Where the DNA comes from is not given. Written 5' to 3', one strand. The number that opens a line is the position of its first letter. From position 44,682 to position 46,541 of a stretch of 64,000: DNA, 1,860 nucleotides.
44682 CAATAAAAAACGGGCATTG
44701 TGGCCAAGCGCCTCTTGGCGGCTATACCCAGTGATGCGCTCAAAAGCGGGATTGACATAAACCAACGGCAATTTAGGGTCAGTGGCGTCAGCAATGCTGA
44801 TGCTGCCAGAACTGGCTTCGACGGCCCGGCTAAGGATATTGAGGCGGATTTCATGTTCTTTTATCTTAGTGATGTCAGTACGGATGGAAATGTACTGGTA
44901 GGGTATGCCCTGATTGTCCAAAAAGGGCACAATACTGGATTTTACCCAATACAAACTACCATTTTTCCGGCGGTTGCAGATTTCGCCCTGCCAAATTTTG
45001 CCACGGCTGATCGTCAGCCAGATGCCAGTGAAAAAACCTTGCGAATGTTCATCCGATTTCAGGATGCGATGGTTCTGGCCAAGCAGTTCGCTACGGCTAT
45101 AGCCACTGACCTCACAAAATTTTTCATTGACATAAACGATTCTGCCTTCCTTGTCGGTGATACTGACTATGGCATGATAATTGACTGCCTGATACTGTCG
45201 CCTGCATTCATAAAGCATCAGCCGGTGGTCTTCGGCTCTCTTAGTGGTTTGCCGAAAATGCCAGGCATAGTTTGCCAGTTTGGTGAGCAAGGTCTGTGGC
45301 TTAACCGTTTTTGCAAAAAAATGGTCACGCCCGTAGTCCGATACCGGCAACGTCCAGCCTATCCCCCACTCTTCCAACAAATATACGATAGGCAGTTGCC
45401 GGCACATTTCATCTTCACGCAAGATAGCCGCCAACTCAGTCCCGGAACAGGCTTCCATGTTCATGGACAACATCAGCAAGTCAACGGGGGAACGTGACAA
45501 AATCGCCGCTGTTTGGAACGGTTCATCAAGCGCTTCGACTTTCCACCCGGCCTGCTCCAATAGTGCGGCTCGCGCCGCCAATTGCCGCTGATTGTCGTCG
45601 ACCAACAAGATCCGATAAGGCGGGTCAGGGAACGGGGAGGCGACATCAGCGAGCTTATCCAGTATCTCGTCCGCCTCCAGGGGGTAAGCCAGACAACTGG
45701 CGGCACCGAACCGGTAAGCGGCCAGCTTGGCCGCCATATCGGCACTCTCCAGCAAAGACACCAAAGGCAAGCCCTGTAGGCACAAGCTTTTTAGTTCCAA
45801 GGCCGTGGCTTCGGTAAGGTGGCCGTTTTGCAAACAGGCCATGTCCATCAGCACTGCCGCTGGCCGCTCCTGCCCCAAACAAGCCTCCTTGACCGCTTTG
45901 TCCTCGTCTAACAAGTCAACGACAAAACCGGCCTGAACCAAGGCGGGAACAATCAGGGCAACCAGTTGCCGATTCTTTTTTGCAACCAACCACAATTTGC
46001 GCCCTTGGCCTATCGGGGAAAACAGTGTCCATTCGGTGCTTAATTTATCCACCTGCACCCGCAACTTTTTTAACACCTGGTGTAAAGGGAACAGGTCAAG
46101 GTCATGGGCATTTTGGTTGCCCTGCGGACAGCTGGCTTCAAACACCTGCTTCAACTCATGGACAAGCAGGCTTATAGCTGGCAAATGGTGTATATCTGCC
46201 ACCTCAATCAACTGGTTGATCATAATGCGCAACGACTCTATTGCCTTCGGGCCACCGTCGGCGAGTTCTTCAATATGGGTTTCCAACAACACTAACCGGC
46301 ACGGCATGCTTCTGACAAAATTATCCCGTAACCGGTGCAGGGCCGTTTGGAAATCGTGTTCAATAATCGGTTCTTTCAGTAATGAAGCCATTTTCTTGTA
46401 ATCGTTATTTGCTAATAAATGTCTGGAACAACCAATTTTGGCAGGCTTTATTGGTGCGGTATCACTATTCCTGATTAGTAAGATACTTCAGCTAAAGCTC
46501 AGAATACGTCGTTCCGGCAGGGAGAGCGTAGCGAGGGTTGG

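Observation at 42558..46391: One kinase carrying three different cofactor-type PAS domains (FAD, LOV-like, heme)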

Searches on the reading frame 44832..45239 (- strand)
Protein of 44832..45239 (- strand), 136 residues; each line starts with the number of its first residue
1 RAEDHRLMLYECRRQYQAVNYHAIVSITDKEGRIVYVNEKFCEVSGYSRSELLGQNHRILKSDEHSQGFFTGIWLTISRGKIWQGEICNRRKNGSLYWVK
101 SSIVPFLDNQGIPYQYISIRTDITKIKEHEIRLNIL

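Call 8: search_solved_structures(query=window:44832-45239:-, max_evalue=0.001, show_alignments=3)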
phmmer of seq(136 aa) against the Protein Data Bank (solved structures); distinct sequences matched with E-value up to 0.001: 122 (the best 60 are shown).
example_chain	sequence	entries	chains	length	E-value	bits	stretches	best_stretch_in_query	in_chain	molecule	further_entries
3ewk_A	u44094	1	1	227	3e-55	189.3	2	24-133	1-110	Sensor protein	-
8dik_A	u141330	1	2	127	2.9e-22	82.5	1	23-124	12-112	Aerotaxis receptor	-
31cj_A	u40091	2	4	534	1.8e-19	73.4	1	23-124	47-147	Aerotaxis receptor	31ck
9qq6_A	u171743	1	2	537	1.5e-16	63.9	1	22-134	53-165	histidine kinase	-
2gj3_A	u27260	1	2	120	1.1e-15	61.2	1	23-125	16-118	Nitrogen fixation regulatory protein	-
6yxc_A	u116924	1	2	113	2.2e-12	50.5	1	28-129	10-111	Multi-sensor hybrid histidine kinase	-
8pm1_A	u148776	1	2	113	4.6e-12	49.4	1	29-129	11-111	histidine kinase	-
6yx4_A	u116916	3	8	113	5.8e-12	49.1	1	28-129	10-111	Multi-sensor hybrid histidine kinase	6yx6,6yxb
7ab7_A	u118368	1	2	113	6.7e-12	48.9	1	30-129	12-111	Multi-sensor hybrid histidine kinase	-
9u5n_A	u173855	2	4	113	8e-12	48.6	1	28-129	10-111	histidine kinase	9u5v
6rhf_A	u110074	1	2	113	8e-12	48.6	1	28-129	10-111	Multi-sensor hybrid histidine kinase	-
6y7u_A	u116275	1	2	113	8.1e-12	48.6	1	28-129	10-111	Multi-sensor hybrid histidine kinase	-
6y7r_A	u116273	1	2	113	9.2e-12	48.5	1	30-129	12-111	Multi-sensor hybrid histidine kinase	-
7ab6_A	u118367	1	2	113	9.3e-12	48.4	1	30-129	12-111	Multi-sensor hybrid histidine kinase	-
6ywg_A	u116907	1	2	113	1.1e-11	48.2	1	28-129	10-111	Multi-sensor hybrid histidine kinase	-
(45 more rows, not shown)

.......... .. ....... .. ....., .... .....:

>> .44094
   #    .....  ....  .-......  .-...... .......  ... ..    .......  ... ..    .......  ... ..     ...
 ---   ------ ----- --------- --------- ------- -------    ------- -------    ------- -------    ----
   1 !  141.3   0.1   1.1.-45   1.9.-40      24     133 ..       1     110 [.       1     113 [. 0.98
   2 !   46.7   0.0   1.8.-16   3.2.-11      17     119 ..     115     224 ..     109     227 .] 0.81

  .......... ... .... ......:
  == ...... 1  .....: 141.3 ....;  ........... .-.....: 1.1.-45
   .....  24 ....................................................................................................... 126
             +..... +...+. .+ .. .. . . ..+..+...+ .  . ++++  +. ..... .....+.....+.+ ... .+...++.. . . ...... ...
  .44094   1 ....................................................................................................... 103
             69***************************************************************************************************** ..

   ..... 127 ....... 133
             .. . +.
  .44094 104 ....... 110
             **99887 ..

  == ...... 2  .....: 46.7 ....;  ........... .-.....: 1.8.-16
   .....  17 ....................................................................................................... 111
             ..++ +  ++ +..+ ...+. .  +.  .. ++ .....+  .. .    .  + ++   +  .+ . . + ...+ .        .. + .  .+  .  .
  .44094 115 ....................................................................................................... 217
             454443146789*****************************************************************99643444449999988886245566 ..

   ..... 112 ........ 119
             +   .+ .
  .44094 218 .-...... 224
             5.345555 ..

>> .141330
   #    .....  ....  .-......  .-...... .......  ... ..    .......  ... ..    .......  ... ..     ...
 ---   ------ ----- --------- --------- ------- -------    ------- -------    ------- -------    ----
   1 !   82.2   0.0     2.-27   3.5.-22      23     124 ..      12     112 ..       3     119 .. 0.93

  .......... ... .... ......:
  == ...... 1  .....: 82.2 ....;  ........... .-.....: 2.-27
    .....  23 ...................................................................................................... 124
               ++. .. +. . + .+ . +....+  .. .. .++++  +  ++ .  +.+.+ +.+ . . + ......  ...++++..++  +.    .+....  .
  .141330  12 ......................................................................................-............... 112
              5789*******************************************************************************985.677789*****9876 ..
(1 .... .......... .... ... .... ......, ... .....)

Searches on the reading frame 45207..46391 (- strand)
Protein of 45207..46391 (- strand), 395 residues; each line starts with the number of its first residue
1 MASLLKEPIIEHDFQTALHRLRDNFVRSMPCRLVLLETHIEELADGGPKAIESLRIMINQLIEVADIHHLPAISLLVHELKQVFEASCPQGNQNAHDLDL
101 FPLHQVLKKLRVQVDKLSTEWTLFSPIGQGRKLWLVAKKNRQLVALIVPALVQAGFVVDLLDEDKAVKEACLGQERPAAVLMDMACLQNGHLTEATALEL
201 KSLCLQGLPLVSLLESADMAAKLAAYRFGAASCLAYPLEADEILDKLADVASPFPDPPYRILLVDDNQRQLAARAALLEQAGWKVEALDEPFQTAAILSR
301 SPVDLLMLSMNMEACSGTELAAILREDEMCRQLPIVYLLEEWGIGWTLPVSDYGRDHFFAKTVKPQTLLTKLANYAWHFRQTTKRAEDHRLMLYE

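Call 50: predict_structure(alignment_id=A2)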
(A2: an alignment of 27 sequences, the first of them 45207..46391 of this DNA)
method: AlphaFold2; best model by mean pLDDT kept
length: 395 residues; sequences in the alignment: 27
mean_pLDDT: 80.6   pTM: 0.51
mean pLDDT of the five models: 80.6, 79.5, 79.0, 78.9, 77.0
residues with pLDDT >= 90: 109; 70-90: 215; 50-70: 45; < 50: 26
segments of 3 or more residues with pLDDT < 50: 1-7, 121-125, 341-354
pLDDT, mean of each block of 10 residues (from residue 1): 48 67 81 89 82 91 87 92 86 68 94 78 51 85 84 86 89 86 89 90 83 90 86 86 79 72 92 88 91 93 91 89 88 84 35 55 67 80 78 73
secondary structure, 60 per line:
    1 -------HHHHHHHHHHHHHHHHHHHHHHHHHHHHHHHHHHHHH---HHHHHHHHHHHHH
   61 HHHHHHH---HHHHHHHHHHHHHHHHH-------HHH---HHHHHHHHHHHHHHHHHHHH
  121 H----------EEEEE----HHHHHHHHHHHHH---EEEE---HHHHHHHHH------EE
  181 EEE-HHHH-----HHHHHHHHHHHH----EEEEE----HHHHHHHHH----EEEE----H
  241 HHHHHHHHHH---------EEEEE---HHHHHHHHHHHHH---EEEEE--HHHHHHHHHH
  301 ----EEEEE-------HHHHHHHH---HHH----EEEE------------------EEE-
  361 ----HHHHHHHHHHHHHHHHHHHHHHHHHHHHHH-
elements in order: H8-44 H48-67 H71-87 H101-121 E132-136 H141-153 E157-160 H164-172 E179-183 H185-188 H194-205 E210-214 H219-227 E232-235 H240-250 E260-264 H268-280 E284-288 H291-300 E305-309 H317-324 E335-338 E357-359 H365-394

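Call 53: fold_search(model_id=the predicted structure, library=pdb)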
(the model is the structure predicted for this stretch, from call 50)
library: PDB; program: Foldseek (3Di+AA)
matches with E <= 10: 1378; with E <= 0.001: 44
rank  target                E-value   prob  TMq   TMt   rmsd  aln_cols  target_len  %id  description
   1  3mf4_A                5.1e-09  1.00  0.34  0.47   8.0       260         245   18  Crystal structure of putative two-component system response regulator/ggdef domain protein (released 2010-04-14)
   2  3luf_B                1.4e-08  1.00  0.33  0.47   7.8       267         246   18  Structure of probable two-component system response regulator/GGDEF domain protein (released 2010-03-02)
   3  2v0n_A                1.8e-08  1.00  0.29  0.25  12.2       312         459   18  ACTIVATED RESPONSE REGULATOR PLED IN COMPLEX WITH C-DIGMP AND GTP- ALPHA-S (released 2007-08-21)
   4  2wb4_B                6.5e-08  1.00  0.28  0.25  13.3       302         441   19  activated diguanylate cyclase PleD in complex with c-di-GMP (released 2010-04-21)
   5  2wb4_A                1.3e-07  1.00  0.27  0.24  12.9       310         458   18  activated diguanylate cyclase PleD in complex with c-di-GMP (released 2010-04-21)
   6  3luf_A                2.5e-07  1.00  0.32  0.46   8.1       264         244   18  Structure of probable two-component system response regulator/GGDEF domain protein (released 2010-03-02)
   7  9g85_D                5.7e-07  1.00  0.29  0.26  11.3       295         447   17  Structure of Response regulator PleD in complex with c-diGMP and ppGpp (released 2025-08-06)
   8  9g86_B                6.4e-07  1.00  0.29  0.26  12.3       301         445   17  Structure of Response regulator PleD in complex with c-diGMP and pppGpp (released 2025-08-06)
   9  9g86_A                7.1e-07  1.00  0.29  0.26  11.7       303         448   17  Structure of Response regulator PleD in complex with c-diGMP and pppGpp (released 2025-08-06)
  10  9g85_B                7.9e-07  1.00  0.29  0.26  11.1       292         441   17  Structure of Response regulator PleD in complex with c-diGMP and ppGpp (released 2025-08-06)
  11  1w25_A                8.9e-07  1.00  0.29  0.26  11.6       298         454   17  Response regulator PleD in complex with c-diGMP (released 2004-11-18)
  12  9g85_A                1.2e-06  1.00  0.29  0.26  11.3       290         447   18  Structure of Response regulator PleD in complex with c-diGMP and ppGpp (released 2025-08-06)
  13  9g85_C                1.5e-06  1.00  0.29  0.26  11.7       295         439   17  Structure of Response regulator PleD in complex with c-diGMP and ppGpp (released 2025-08-06)
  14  6qrj                  2.9e-06  1.00  0.25  0.21  11.9       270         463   22  Crystal structure of ShkA full-length in complex with AMPPNP (released 2020-01-08)
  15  3bre_B                8.5e-05  1.00  0.29  0.35   3.2       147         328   20  Crystal Structure of P.aeruginosa PA3702 (released 2008-04-01)
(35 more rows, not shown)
